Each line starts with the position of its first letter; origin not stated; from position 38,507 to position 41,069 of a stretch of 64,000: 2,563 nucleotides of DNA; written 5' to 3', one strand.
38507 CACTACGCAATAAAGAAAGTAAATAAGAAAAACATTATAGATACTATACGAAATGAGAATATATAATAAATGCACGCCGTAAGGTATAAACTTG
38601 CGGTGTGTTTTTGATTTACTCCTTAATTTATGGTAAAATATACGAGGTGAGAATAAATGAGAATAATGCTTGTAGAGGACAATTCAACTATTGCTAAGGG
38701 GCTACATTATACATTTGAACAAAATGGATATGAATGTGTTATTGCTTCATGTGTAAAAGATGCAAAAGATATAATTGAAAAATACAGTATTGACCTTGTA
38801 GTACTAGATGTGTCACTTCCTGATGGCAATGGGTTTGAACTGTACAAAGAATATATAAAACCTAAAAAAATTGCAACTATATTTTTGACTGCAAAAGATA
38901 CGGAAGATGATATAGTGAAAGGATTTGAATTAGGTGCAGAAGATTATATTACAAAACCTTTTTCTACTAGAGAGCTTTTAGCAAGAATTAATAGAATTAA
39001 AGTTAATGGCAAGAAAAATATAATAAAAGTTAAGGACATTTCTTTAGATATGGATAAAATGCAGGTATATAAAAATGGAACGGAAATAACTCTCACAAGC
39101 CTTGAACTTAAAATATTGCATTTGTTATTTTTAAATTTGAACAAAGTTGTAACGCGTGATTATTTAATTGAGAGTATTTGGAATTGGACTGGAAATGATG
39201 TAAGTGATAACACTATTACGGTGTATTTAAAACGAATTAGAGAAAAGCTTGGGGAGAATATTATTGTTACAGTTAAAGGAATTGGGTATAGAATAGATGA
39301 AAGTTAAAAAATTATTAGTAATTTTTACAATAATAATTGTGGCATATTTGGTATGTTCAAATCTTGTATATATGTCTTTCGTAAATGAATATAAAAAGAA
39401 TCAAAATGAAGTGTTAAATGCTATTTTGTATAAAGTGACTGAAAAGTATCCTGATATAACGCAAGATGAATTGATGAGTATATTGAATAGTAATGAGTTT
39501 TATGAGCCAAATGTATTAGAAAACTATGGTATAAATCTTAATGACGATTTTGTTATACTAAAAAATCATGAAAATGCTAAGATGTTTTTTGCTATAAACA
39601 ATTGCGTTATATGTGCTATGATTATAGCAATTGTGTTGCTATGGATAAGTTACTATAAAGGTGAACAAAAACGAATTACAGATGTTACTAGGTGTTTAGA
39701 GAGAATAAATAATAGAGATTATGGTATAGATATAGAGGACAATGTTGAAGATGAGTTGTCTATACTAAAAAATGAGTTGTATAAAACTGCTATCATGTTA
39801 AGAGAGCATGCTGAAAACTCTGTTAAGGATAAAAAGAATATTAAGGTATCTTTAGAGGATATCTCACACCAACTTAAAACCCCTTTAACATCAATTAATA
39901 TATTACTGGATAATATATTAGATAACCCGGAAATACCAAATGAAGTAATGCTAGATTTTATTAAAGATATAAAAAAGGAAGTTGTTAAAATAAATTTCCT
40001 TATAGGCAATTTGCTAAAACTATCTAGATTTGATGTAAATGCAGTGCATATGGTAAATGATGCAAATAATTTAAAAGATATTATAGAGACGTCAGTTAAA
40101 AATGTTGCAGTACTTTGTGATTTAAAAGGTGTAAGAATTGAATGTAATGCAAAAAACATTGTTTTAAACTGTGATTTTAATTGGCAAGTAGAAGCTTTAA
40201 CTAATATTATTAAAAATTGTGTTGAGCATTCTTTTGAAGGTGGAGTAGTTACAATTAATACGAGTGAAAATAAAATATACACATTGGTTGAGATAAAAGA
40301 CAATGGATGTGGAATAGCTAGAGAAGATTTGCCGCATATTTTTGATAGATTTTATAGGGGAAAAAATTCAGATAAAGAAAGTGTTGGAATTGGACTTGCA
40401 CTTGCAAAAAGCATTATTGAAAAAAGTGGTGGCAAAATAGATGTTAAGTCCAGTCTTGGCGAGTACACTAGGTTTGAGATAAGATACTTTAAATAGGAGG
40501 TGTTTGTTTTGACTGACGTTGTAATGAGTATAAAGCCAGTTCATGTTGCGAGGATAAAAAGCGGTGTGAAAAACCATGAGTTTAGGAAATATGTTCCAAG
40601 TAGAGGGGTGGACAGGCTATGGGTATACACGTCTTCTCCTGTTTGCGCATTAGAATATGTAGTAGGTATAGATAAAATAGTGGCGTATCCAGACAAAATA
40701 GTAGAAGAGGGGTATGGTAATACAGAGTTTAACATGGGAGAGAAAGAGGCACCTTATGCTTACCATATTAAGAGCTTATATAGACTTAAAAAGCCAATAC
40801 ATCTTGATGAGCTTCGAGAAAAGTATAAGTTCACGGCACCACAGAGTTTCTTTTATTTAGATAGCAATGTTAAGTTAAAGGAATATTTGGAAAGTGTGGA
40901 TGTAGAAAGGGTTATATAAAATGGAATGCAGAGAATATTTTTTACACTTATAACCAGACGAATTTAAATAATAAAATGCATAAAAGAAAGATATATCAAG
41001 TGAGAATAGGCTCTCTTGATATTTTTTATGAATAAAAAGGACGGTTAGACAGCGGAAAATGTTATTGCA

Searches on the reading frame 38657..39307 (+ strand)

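Call 9: search_protein_families(library=pfam, proteins=[window:38657-39307:+], max_evalue=0.01)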
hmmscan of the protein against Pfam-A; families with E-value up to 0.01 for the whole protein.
window:38657-39307:+ (216 aa): 3 families
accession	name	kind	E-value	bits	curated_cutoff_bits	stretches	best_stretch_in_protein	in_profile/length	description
PF00072.30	Response_reg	-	2.9e-25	89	30.2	1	3-112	1-111/111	Response regulator receiver domain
PF00486.34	Trans_reg_C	-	5.6e-21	74.8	26.2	1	141-213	1-77/77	Transcriptional regulatory protein, C terminal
PF20161.5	VpsR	-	0.0081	16.3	23.7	0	19-111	26-120/121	VpsR domain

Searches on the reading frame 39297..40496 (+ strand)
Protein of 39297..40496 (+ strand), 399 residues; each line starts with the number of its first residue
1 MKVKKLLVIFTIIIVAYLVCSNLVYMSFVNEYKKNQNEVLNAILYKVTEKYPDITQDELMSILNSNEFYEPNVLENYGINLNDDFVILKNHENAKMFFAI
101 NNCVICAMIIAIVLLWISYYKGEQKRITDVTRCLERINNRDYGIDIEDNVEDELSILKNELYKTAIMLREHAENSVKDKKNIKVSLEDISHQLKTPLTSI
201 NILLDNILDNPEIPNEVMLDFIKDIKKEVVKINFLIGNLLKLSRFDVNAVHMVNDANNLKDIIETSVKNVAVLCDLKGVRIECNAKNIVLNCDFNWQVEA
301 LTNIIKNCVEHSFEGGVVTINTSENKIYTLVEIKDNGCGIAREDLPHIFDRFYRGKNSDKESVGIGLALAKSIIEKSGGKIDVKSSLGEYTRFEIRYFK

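Call 9: search_protein_families(library=pfam, proteins=[window:39297-40496:+], max_evalue=0.01)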
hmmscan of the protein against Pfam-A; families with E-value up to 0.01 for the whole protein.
window:39297-40496:+ (399 aa): 3 families
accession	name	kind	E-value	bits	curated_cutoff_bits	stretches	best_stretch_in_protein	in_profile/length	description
PF02518.31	HATPase_c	-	6.3e-22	78.6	26.4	1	299-396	8-106/111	Histidine kinase-, DNA gyrase B-, and HSP90-like ATPase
PF00512.31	HisKA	-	4.3e-09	36.7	26.9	1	187-246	7-64/66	His Kinase A (phospho-acceptor) domain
PF13589.12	HATPase_c_3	-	0.004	17.6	25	0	299-367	5-77/137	Histidine kinase-, DNA gyrase B-, and HSP90-like ATPase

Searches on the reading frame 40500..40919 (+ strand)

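Call 9: search_protein_families(library=pfam, proteins=[window:40500-40919:+], max_evalue=0.01)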
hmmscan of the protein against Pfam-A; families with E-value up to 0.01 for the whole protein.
window:40500-40919:+ (139 aa): 1 family
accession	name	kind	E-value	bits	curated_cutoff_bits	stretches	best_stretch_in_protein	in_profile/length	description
PF01878.24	EVE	-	0.0006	20.3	23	1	22-111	27-118/145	EVE domain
